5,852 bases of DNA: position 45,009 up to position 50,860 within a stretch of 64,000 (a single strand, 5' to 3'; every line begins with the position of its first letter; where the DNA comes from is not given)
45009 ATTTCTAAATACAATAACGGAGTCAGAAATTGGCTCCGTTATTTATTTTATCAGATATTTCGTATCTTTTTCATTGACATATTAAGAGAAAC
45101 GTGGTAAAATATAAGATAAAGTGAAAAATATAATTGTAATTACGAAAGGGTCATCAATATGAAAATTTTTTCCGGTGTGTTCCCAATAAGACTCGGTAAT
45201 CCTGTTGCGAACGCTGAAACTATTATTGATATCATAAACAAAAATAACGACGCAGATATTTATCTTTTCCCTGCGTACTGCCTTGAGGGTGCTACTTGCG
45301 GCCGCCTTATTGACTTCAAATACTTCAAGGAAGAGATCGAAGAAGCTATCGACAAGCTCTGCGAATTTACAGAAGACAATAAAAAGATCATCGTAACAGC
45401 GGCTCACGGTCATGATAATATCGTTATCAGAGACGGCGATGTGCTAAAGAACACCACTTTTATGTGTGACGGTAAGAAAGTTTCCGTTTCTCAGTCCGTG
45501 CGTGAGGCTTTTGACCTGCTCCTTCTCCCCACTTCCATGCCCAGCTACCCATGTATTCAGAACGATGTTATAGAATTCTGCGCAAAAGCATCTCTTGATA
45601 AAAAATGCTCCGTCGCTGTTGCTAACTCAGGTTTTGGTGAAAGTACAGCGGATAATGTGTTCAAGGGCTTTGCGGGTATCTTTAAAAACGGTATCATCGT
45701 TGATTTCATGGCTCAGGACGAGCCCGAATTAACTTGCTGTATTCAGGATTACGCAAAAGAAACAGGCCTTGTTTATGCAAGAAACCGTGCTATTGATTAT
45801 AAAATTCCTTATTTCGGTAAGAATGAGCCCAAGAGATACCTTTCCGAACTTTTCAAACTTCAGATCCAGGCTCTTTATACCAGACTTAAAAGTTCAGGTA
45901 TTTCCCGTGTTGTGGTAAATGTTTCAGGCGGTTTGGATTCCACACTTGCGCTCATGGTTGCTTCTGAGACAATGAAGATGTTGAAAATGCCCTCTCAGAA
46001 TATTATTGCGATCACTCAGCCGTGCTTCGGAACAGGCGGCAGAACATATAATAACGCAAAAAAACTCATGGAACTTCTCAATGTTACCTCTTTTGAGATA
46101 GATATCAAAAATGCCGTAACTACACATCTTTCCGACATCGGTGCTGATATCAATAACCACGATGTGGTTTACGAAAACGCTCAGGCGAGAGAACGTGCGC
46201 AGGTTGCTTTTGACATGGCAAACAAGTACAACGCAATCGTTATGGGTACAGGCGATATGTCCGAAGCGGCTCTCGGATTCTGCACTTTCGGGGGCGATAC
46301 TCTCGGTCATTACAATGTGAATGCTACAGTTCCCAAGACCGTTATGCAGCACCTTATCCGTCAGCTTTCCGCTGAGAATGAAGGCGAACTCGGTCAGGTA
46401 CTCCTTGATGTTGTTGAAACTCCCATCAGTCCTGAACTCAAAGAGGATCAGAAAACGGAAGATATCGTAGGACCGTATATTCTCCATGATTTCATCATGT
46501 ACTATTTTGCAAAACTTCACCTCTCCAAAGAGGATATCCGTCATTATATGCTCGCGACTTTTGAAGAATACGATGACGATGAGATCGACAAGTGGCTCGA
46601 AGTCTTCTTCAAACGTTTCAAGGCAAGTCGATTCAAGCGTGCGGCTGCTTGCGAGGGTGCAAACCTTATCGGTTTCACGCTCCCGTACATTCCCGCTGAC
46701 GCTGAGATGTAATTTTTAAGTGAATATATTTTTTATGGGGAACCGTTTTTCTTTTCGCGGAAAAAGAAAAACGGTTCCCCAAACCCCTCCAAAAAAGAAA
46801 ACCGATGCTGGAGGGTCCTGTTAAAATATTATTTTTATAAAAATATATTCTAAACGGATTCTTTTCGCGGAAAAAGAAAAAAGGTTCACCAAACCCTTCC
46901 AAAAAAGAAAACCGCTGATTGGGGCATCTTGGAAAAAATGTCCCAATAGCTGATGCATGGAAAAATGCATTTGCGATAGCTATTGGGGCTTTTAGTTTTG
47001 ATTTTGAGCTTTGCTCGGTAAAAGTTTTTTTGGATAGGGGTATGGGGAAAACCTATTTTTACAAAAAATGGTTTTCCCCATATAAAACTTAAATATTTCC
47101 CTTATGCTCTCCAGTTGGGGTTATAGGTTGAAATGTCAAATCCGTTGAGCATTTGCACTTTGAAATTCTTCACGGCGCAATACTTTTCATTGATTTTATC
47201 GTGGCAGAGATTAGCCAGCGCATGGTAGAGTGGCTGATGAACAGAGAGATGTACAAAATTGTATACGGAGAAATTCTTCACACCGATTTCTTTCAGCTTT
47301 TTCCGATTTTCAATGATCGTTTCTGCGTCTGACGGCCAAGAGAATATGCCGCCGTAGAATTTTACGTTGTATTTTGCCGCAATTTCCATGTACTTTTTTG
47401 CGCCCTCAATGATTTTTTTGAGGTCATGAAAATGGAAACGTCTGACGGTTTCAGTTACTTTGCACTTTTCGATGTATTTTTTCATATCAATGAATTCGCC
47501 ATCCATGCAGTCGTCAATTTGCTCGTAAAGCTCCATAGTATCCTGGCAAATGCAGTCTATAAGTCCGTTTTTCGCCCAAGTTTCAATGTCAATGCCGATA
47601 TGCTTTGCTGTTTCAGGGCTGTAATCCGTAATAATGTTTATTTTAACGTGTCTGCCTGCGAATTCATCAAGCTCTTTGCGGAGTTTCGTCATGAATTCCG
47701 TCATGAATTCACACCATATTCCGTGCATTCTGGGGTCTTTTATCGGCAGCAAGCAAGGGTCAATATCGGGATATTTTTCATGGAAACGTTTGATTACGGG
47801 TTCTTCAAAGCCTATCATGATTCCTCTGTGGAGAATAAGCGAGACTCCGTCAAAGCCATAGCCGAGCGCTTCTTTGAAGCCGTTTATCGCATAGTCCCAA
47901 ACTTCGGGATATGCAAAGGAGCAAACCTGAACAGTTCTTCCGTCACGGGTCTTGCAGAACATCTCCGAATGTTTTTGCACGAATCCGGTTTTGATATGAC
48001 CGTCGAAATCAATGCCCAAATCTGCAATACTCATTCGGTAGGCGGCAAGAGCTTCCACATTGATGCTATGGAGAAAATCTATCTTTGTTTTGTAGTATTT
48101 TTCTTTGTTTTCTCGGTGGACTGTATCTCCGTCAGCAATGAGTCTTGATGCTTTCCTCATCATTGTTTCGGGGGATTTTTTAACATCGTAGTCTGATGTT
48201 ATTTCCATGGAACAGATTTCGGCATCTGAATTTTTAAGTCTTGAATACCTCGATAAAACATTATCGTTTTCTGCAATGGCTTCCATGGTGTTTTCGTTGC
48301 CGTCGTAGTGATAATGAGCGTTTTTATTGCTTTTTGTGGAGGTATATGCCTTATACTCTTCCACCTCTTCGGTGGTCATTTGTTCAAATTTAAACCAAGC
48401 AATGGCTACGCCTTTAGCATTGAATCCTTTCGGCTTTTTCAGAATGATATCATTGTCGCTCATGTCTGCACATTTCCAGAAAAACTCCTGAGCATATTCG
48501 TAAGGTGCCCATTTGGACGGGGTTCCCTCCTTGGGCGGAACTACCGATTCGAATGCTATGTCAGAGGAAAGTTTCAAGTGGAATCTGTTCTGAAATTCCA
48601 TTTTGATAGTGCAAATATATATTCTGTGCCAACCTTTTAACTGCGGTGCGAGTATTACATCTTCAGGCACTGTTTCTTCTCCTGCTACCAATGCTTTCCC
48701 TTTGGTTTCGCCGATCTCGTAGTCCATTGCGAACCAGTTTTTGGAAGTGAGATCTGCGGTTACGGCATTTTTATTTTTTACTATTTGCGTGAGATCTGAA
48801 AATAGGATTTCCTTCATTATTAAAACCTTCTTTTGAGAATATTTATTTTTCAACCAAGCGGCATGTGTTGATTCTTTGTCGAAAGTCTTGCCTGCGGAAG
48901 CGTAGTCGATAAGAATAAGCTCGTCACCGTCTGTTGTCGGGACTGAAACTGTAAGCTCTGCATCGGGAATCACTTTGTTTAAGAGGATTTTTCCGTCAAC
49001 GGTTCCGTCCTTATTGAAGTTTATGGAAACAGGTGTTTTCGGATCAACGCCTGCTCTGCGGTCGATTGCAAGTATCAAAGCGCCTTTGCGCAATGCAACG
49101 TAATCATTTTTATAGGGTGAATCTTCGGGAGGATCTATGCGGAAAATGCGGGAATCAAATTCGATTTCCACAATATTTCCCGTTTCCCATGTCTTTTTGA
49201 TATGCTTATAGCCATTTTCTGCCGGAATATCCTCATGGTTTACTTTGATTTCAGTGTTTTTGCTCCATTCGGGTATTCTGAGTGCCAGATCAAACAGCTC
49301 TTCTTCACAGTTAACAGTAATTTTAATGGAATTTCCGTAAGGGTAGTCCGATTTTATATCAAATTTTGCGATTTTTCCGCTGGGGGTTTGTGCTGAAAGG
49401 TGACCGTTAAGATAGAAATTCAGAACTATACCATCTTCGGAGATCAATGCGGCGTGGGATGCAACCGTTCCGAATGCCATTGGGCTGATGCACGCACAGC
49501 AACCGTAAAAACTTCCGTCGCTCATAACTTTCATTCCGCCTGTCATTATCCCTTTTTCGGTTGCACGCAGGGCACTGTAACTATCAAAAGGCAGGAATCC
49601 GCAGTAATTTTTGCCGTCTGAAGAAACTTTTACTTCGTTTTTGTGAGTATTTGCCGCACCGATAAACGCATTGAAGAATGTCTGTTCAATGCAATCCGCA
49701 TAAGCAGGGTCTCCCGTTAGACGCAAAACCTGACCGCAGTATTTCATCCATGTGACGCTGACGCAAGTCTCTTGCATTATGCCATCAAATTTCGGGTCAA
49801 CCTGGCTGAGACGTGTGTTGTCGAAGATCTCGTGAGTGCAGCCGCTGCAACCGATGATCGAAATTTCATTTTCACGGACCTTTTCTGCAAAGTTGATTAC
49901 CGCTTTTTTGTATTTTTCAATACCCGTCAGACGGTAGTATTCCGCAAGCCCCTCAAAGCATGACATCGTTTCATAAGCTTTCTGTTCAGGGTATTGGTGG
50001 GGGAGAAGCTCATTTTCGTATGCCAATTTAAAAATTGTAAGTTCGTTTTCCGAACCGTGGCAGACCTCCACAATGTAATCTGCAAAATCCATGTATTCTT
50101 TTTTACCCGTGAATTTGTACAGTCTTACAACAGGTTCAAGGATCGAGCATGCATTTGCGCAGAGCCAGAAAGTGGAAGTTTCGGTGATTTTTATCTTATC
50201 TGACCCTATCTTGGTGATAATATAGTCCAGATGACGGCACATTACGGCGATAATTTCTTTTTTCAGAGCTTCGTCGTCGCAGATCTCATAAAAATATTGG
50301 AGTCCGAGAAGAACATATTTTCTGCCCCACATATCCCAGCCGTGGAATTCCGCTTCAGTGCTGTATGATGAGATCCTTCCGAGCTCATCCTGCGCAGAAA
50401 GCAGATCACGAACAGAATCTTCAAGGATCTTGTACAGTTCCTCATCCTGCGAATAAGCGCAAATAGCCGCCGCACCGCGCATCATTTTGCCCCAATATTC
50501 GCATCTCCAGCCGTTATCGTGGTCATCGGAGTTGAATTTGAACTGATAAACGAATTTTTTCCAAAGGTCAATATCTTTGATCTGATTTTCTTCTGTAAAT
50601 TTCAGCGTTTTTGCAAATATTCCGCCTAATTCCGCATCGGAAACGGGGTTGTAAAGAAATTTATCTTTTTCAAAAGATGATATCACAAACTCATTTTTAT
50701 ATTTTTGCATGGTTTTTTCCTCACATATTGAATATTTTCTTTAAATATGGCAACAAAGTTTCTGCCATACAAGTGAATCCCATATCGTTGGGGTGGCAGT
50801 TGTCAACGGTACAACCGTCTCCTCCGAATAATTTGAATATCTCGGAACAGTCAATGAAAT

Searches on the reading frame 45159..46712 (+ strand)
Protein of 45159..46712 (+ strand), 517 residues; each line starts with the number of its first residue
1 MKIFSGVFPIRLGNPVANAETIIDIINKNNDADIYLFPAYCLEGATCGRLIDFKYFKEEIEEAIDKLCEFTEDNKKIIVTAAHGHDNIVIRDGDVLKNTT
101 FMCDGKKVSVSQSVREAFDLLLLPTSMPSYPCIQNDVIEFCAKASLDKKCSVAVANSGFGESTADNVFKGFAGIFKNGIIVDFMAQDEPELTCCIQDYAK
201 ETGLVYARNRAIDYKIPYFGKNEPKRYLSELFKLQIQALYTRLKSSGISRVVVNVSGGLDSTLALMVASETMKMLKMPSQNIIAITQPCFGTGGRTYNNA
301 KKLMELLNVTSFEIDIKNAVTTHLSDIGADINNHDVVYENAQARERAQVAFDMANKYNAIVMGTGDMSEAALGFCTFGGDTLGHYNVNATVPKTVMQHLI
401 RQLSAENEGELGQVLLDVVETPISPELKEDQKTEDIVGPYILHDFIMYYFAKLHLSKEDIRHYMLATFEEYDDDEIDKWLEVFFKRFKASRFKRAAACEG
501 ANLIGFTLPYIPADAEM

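Call 19: search_protein_families(library=pfam, proteins=[window:45159-46712:+])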
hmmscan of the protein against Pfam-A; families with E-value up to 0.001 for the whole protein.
window:45159-46712:+ (517 aa): 1 family
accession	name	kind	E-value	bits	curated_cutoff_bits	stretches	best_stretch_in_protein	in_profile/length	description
PF02540.23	NAD_synthase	-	1.1e-29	103.8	21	1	238-462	8-216/242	NAD synthase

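Call 20: find_encoding_contigs(protein=window:45159-46712:+, flank=10000, max_places=10)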
Protein window:45159-46712:+ (517 aa): 23 contigs read that carry it; 1 place shown.
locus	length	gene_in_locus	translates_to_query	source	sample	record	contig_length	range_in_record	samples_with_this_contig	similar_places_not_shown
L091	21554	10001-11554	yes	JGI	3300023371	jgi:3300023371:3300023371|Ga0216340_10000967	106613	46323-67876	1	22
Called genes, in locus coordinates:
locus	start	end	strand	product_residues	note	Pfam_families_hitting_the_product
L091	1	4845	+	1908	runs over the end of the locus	-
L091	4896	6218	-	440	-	-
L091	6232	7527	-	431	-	PF07690:MFS_1, PF13347:MFS_2 (weak), PF07690:MFS_1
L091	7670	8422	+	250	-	-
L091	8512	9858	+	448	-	-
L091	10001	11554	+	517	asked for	PF02540:NAD_synthase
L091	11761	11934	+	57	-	-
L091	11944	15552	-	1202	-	PF07944:Beta-AFase-like_GH127_cat, PF20736:Glyco_hydro127M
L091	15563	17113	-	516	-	PF14607:GxDLY, PF14606:Lipase_GDSL_3, PF13472:Lipase_GDSL_2 (weak)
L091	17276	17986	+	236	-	PF00702:Hydrolase, PF13419:HAD_2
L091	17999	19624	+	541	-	-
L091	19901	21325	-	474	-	-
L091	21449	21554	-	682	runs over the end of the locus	PF17678:Glyco_hydro_92N, PF07971:Glyco_hydro_92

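Call 36: find_homologous_proteins(query=window:45159-46712:+, max_evalue=1e-30)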
Query window:45159-46712:+ (517 aa): 7999 proteins with E <= 1e-30 among 8000 candidates; the best 120 are listed.
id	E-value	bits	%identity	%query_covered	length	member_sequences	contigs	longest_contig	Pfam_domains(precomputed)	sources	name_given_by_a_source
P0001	0.0e+0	1111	94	100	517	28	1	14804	PF02540.24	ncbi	-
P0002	0.0e+0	1084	91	100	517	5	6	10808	PF02540.24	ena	-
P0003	0.0e+0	1047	88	100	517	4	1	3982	PF02540.24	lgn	-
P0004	6.8e-286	967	81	100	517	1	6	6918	PF02540.24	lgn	-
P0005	2.6e-275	932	78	100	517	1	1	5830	PF02540.24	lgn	-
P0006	1.7e-229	781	65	99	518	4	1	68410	PF02540.24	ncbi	-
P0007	7.3e-221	752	63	99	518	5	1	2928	PF02540.24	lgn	-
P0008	2.4e-214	731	63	99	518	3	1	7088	PF02540.24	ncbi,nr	ncbi:MAG: synthetase [Clostridia bacterium]|nr:synthetase [Clostridia bacterium]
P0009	5.9e-212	723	63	99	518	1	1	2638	PF02540.24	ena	-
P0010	3.5e-208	710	61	99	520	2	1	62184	PF02540.24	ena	-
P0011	6.2e-204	696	60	99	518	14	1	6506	PF02540.24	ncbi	-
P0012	3.3e-201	687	59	100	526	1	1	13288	PF02540.24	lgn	-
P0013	3.8e-200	684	58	99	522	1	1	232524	PF02540.24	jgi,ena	-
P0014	1.0e-199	683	58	99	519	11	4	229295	PF02540.24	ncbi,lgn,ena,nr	ncbi:MAG: NAD(+) synthase [Clostridia bacterium]|nr:NAD(+) synthase [Clostridia bacterium]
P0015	1.9e-199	682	58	99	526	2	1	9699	PF02540.24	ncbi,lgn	-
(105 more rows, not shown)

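Call 37: find_encoding_contigs(protein=P0001, flank=10000, max_places=3)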
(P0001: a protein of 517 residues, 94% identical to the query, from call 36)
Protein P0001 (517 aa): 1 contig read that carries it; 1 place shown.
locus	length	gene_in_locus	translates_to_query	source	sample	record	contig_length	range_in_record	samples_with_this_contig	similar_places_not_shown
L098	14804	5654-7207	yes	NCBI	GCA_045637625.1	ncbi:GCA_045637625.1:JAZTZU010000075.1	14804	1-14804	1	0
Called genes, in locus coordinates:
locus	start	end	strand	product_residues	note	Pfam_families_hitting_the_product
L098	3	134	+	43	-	?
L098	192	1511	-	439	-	-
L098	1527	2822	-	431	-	PF07690:MFS_1, PF13347:MFS_2 (weak), PF07690:MFS_1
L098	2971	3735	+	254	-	-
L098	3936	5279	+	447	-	-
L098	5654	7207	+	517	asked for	PF02540:NAD_synthase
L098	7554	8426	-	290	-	PF00701:DHDPS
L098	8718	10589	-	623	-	PF07944:Beta-AFase-like_GH127_cat, PF20736:Glyco_hydro127M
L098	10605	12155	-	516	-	PF14607:GxDLY, PF14606:Lipase_GDSL_3, PF13472:Lipase_GDSL_2 (weak)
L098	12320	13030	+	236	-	PF00702:Hydrolase, PF13419:HAD_2, PF13242:Hydrolase_like (weak)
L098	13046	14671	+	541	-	-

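Call 38: find_encoding_contigs(protein=P0002, flank=10000, max_places=3)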
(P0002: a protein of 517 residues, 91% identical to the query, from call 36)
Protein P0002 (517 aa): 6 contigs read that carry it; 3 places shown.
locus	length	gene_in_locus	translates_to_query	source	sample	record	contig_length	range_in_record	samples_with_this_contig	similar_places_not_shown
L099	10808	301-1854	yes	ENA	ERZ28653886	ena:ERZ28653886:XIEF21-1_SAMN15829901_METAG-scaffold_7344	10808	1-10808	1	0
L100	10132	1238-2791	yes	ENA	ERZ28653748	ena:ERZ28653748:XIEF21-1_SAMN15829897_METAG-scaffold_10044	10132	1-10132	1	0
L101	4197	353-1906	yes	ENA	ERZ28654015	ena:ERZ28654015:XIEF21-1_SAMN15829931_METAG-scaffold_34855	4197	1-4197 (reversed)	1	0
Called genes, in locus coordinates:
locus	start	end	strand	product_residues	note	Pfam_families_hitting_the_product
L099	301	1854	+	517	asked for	PF02540:NAD_synthase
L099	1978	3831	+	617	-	PF13292:DXP_synthase_N, PF00676:E1_dh, PF02775:TPP_enzyme_C (weak), PF02779:Transket_pyr, PF02780:Transketolase_C, PF17147:PFOR_II (weak)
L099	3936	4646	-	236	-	PF00702:Hydrolase, PF13419:HAD_2, PF13242:Hydrolase_like (weak)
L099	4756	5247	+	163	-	-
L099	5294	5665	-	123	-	PF01022:HTH_5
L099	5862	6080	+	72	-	PF00403:HMA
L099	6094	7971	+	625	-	PF00122:E1-E2_ATPase, PF00702:Hydrolase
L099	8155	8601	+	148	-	PF05848:CtsR, PF17727:CtsR_C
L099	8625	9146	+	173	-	PF02151:UVR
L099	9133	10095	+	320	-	PF00217:ATP-gua_Ptrans, PF27454:McsB_C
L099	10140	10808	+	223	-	?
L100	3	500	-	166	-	?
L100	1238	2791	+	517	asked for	PF02540:NAD_synthase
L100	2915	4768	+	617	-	PF13292:DXP_synthase_N, PF00676:E1_dh, PF02775:TPP_enzyme_C (weak), PF02779:Transket_pyr, PF02780:Transketolase_C, PF17147:PFOR_II (weak)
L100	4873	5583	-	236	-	PF00702:Hydrolase, PF13419:HAD_2, PF13242:Hydrolase_like (weak)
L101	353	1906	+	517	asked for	PF02540:NAD_synthase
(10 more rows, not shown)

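Call 39: find_encoding_contigs(protein=P0004, flank=10000, max_places=3)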
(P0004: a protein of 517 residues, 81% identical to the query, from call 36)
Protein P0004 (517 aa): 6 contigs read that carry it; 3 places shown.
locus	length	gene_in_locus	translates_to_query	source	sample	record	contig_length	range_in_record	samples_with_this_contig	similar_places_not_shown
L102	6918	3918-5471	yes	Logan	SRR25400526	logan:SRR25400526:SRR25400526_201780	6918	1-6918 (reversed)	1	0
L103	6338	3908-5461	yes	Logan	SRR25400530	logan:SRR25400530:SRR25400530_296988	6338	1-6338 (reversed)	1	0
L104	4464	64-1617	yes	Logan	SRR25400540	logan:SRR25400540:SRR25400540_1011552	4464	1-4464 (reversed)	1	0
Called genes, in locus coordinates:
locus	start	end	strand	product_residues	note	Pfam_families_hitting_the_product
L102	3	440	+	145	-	?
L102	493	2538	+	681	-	PF17678:Glyco_hydro_92N, PF07971:Glyco_hydro_92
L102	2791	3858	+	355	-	PF14607:GxDLY, PF14606:Lipase_GDSL_3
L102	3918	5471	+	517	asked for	PF02540:NAD_synthase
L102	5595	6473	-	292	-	PF00701:DHDPS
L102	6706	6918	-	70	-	?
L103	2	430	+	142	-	?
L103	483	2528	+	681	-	PF17678:Glyco_hydro_92N, PF07971:Glyco_hydro_92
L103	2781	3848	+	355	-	PF14607:GxDLY, PF14606:Lipase_GDSL_3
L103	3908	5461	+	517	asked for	PF02540:NAD_synthase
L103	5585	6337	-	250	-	?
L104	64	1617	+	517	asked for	PF02540:NAD_synthase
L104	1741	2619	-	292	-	PF00701:DHDPS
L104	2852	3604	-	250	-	-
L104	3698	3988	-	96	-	PF10087:DUF2325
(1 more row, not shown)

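Call 40: find_encoding_contigs(protein=P0006, flank=10000, max_places=3)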
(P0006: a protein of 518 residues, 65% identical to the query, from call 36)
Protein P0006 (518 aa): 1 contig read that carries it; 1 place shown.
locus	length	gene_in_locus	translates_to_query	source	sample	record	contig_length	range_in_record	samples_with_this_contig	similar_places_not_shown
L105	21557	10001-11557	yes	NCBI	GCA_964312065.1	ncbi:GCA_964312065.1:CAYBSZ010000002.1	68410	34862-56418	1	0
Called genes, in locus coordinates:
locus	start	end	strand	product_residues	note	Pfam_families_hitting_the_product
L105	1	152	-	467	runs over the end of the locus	PF01546:Peptidase_M20, PF07687:M20_dimer (faint)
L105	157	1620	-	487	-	PF00370:FGGY_N, PF02782:FGGY_C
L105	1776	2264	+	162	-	-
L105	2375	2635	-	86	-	PF03840:SecG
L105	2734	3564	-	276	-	PF00149:Metallophos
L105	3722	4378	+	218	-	PF02163:Peptidase_M50 (weak)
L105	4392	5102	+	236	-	PF02163:Peptidase_M50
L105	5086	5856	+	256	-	PF02616:SMC_ScpA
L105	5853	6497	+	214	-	PF04079:SMC_ScpB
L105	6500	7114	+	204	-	-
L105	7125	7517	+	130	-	PF09579:Spore_YtfJ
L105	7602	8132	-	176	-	PF07155:ECF-ribofla_trS, PF12822:ECF_trnsprt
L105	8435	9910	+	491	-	PF00474:SSF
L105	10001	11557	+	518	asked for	PF02540:NAD_synthase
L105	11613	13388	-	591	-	PF00224:PK, PF03328:HpcH_HpaI (weak), PF02887:PK_C, PF00391:PEP-utilizers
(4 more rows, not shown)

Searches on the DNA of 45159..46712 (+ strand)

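Call 58: search_rna_families(sources=[L004, L011, L014, L018, L025, L043, L044, L048, L051, L076, L059, L032, L038, L098], threshold=gathering)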
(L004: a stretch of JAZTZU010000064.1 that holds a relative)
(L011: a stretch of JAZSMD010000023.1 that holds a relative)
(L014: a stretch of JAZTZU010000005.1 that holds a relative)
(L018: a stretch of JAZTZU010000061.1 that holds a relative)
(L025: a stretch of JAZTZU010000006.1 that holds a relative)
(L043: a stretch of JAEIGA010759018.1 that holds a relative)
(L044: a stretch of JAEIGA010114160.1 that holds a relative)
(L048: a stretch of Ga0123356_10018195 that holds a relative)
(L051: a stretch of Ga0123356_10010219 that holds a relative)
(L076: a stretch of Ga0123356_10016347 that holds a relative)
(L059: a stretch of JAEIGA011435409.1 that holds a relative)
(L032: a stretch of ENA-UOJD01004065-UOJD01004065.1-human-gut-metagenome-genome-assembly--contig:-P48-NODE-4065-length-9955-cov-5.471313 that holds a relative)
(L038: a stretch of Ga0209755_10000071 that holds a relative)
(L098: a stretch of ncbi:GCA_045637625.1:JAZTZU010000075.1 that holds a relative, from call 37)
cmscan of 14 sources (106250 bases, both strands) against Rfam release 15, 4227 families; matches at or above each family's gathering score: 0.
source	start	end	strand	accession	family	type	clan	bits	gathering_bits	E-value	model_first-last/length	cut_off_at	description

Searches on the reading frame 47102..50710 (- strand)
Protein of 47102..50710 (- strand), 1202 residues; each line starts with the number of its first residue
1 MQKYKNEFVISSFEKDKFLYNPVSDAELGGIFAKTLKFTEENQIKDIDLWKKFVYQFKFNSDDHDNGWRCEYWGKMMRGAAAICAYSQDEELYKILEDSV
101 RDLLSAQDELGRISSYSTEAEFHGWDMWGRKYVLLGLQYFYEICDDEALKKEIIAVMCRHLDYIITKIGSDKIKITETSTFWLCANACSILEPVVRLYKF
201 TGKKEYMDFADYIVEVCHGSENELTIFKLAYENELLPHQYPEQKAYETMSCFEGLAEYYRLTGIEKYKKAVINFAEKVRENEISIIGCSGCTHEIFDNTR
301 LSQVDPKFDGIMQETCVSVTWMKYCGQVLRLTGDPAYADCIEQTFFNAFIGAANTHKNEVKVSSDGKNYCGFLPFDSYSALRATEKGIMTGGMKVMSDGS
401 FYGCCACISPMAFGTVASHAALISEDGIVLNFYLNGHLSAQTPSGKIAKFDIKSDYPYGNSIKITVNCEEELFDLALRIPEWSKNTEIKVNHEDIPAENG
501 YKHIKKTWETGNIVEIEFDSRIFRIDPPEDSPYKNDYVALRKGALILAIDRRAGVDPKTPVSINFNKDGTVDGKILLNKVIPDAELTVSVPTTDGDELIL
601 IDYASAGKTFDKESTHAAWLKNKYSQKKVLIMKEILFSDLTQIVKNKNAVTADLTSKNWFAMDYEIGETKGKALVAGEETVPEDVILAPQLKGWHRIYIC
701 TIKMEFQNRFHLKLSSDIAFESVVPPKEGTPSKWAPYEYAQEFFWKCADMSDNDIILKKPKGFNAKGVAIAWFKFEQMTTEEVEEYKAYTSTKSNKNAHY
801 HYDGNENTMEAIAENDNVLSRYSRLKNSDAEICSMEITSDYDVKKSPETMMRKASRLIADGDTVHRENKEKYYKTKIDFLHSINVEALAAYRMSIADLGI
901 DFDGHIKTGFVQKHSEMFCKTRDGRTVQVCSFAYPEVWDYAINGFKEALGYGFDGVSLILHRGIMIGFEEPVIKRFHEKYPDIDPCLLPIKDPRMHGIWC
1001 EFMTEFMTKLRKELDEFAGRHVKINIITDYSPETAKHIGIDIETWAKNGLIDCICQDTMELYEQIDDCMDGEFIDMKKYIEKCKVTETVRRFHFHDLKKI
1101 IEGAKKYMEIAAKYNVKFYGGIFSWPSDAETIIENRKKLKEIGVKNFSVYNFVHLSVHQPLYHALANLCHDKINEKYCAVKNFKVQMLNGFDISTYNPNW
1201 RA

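Call 19: search_protein_families(library=pfam, proteins=[window:47102-50710:-])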
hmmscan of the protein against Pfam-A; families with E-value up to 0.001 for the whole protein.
window:47102-50710:- (1202 aa): 2 families
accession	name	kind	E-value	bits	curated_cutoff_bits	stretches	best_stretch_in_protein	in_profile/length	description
PF07944.18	Beta-AFase-like_GH127_cat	-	1.4e-27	97.2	24.9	1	51-357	49-333/376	Beta-L-arabinofuranosidase, GH127 catalytic domain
PF20736.2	Glyco_hydro127M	-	8.3e-13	48.7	24.2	1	428-519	2-94/95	Beta-L-arabinofuranosidase, GH127 middle domain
